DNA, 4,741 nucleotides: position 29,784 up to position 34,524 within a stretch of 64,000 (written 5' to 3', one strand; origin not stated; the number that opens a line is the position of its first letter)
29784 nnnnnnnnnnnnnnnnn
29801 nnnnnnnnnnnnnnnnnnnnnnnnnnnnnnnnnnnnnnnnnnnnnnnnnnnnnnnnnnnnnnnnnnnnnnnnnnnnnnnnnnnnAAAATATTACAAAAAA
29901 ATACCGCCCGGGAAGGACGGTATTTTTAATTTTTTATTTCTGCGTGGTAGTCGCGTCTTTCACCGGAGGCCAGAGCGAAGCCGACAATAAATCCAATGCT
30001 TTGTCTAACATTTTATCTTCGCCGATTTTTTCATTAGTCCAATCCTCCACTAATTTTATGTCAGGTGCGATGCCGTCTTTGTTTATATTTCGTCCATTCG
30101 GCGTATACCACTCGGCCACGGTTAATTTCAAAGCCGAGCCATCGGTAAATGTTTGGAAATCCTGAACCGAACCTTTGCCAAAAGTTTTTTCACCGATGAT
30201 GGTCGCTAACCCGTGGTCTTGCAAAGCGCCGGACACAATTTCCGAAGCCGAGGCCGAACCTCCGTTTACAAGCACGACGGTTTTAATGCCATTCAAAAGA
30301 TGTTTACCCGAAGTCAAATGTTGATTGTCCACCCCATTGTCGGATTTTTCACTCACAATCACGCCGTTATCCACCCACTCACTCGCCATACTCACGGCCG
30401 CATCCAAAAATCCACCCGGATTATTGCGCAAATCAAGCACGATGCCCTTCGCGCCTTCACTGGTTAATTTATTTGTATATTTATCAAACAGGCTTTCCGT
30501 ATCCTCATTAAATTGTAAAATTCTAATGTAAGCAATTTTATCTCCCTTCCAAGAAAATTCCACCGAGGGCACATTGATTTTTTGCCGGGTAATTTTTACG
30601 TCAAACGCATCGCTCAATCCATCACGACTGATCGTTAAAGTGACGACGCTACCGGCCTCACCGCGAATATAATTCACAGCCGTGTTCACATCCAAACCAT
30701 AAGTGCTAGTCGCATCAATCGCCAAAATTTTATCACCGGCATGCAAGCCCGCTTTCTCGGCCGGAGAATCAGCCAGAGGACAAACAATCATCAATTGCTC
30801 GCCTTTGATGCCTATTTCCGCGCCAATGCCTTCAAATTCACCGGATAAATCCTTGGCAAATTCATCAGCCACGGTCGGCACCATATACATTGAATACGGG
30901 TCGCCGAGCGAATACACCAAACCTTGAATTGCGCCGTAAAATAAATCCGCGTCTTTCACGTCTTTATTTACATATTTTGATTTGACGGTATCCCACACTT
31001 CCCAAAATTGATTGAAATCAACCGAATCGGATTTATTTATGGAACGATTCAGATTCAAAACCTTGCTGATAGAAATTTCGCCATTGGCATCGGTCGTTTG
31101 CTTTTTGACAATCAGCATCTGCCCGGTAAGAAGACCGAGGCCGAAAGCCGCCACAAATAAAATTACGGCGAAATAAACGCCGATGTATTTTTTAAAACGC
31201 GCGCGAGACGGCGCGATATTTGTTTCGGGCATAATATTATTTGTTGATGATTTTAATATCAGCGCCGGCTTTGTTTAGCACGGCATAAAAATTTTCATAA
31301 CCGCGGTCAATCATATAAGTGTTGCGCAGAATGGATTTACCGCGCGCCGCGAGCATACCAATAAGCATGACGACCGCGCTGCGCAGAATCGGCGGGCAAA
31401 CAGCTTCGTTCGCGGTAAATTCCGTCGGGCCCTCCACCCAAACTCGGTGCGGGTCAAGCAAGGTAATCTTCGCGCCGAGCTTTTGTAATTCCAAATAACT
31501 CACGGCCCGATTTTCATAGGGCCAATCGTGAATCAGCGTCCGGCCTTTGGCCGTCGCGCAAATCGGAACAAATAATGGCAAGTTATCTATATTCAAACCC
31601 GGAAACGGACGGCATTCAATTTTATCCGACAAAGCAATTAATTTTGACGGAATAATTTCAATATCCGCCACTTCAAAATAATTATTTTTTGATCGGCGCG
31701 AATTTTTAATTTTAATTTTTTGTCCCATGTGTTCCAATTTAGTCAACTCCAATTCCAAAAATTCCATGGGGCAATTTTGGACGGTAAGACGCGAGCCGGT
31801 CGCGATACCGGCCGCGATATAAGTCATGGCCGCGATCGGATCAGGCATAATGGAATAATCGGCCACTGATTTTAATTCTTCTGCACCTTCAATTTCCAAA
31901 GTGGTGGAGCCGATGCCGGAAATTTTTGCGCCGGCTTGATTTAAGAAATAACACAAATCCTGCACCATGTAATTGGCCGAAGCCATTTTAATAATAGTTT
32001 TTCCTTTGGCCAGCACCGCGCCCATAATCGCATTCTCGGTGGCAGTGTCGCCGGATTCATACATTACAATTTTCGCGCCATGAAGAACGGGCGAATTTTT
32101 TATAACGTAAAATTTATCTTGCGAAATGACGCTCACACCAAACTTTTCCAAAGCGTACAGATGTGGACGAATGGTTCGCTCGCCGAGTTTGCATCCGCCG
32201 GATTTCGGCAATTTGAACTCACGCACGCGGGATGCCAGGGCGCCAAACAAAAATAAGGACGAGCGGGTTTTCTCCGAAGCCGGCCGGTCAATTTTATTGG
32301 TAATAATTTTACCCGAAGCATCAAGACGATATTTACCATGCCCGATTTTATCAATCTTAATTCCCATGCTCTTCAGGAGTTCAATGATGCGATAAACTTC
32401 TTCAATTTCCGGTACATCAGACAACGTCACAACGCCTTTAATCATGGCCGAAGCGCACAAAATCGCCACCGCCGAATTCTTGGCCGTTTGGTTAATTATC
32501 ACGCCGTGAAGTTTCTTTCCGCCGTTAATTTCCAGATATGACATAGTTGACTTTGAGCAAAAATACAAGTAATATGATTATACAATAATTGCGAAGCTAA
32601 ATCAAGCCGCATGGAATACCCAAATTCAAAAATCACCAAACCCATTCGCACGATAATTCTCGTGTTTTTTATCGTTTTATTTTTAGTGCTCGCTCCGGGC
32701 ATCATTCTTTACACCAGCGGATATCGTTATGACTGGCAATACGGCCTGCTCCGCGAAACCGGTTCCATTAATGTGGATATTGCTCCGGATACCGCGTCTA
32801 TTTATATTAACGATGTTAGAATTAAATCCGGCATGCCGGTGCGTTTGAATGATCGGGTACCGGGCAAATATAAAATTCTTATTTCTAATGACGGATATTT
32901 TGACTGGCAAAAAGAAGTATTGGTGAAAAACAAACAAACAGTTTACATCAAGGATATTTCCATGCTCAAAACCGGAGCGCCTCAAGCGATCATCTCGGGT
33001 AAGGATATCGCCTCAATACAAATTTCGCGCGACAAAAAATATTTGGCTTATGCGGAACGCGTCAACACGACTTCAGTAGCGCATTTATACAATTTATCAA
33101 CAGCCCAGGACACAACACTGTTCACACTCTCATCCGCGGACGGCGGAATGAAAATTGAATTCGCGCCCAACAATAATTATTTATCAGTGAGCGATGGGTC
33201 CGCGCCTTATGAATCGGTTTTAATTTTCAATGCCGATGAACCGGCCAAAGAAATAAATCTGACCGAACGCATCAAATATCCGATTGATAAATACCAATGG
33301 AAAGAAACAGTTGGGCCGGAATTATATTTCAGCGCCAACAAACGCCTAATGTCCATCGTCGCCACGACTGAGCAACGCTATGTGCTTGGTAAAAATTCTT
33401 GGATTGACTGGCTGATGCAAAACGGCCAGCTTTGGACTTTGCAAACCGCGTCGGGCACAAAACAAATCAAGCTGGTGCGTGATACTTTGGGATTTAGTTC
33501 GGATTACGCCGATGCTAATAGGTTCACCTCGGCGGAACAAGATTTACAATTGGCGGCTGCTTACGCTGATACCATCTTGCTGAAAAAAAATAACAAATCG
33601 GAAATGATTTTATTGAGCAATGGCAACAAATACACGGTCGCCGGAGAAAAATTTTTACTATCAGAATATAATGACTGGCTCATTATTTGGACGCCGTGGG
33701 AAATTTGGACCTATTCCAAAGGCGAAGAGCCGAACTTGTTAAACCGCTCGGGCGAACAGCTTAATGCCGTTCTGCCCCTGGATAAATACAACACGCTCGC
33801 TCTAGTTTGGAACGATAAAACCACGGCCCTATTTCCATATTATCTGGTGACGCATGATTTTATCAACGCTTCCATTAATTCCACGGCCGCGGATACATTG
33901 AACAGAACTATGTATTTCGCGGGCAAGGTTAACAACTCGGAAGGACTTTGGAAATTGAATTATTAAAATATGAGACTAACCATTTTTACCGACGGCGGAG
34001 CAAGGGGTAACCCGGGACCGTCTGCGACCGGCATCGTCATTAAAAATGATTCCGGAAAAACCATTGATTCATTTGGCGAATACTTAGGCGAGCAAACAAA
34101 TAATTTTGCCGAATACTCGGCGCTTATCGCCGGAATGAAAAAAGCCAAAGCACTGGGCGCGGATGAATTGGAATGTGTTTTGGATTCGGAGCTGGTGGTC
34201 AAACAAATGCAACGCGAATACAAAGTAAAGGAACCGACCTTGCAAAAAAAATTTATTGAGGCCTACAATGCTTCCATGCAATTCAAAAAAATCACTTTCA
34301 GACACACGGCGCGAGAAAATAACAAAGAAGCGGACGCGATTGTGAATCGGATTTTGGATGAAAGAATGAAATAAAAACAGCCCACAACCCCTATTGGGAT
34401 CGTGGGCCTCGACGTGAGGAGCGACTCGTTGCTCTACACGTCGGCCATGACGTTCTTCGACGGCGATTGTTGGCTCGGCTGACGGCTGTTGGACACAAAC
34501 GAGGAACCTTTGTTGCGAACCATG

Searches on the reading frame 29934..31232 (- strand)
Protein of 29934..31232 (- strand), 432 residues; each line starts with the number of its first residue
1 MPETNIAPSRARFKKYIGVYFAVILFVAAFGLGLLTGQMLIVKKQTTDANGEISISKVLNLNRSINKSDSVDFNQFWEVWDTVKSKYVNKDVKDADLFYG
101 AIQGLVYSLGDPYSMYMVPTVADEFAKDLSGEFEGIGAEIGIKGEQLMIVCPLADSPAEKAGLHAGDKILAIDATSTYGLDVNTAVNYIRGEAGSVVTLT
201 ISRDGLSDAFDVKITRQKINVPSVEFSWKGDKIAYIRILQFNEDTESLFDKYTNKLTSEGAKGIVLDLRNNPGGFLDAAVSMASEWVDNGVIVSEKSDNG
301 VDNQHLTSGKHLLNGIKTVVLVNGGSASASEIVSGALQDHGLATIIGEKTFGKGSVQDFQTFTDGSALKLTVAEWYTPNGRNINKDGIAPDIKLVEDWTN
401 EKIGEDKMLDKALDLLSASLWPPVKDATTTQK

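Call 11: search_protein_families(library=pfam, proteins=[window:29934-31232:-], max_evalue=0.001)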
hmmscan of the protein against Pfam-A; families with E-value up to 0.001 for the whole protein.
window:29934-31232:- (432 aa): 5 families
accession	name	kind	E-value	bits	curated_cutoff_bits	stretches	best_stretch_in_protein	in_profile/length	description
PF03572.23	Peptidase_S41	-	1e-54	185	24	1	232-393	1-164/165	Peptidase family S41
PF22694.1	CtpB_N-like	-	1.4e-11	45.2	27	1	60-117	25-81/85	Activating protease CtpB N-terminal domain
PF17820.7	PDZ_6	-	1.7e-11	44.1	27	1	150-203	3-54/54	PDZ domain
PF00595.29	PDZ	-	4.7e-08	33.7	23.2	1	135-201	13-80/81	PDZ domain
PF13180.12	PDZ_2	-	1e-07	32.6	27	1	147-214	14-80/80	PDZ domain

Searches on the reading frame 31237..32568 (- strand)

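Call 11: search_protein_families(library=pfam, proteins=[window:31237-32568:-], max_evalue=0.001)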
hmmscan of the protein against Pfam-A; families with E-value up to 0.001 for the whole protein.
window:31237-32568:- (443 aa): 1 family
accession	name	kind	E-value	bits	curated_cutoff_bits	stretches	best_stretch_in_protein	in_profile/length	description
PF00275.25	EPSP_synthase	-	1.4e-45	156.2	22.8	1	15-431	2-417/417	EPSP synthase (3-phosphoshikimate 1-carboxyvinyltransferase)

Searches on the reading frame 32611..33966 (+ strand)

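Call 44: search_protein_families(library=pfam, proteins=[window:32611-33966:+], max_evalue=0.001)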
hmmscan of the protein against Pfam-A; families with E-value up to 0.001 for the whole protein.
window:32611-33966:+ (451 aa): 1 family
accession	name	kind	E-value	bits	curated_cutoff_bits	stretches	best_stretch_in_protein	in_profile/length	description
PF08308.17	PEGA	-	1.8e-05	25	20.8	1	51-113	2-63/71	PEGA domain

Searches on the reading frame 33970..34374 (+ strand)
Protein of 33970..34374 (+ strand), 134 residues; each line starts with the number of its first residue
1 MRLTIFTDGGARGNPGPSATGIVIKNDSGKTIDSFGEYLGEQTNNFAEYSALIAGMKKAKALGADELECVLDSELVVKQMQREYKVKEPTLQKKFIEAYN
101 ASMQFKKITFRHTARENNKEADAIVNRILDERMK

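Call 44: search_protein_families(library=pfam, proteins=[window:33970-34374:+], max_evalue=0.001)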
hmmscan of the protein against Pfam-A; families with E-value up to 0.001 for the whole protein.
window:33970-34374:+ (134 aa): 2 families
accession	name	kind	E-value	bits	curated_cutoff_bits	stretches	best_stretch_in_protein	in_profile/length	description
PF13456.12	RVT_3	-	6.4e-21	75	21.6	1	7-127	2-122/123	Reverse transcriptase-like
PF00075.30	RNase_H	-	2e-11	44.7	25.8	1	3-126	4-137/141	RNase H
